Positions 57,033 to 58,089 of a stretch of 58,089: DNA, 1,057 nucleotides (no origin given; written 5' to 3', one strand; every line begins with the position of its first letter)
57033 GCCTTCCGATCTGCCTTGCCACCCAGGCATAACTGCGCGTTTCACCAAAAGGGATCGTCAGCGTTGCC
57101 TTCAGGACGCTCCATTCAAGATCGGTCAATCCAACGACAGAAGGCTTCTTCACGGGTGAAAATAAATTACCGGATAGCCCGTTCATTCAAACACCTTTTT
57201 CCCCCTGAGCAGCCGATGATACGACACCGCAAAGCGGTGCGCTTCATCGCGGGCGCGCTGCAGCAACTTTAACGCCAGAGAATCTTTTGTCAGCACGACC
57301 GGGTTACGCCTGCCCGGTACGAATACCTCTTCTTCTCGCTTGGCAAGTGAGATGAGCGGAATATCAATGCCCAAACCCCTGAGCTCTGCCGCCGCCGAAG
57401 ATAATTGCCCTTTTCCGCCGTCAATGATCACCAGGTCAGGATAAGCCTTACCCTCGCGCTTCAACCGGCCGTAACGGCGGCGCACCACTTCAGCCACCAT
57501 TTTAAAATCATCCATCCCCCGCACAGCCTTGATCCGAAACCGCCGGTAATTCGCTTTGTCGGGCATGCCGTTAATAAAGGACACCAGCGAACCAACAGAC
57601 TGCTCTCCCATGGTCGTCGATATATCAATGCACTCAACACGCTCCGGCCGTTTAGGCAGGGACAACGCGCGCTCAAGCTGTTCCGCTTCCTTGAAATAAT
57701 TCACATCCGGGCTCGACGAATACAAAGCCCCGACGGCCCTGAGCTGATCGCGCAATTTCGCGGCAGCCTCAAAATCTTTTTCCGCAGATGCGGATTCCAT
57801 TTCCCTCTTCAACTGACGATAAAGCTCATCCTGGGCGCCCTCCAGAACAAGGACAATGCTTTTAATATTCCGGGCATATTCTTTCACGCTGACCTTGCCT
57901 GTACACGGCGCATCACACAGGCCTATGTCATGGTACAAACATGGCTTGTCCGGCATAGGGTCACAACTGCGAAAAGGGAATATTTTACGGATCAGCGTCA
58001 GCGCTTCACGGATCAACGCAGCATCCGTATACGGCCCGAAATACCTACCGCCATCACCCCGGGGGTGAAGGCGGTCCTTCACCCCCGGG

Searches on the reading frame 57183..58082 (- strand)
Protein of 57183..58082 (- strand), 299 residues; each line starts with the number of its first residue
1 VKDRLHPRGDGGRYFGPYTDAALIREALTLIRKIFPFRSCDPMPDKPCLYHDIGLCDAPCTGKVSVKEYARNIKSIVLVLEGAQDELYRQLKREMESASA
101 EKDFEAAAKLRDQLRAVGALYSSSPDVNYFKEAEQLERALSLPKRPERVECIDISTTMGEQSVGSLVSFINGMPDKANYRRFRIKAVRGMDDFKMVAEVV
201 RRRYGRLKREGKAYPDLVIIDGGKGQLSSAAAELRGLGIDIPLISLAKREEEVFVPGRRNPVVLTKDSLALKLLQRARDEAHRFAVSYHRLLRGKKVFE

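Call 70: search_protein_families(library=pfam, proteins=[window:57183-58082:-], max_evalue=0.00001)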
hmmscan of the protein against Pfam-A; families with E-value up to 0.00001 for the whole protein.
window:57183-58082:- (299 aa): 2 families
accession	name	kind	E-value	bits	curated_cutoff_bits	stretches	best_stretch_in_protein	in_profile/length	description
PF08459.17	UvrC_RNaseH_dom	-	1.8e-52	177.8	22.3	1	138-286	2-159/159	UvrC RNAse H endonuclease domain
PF02151.25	UVR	-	2.4e-08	33.9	21.5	1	87-117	3-33/36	UvrB/uvrC motif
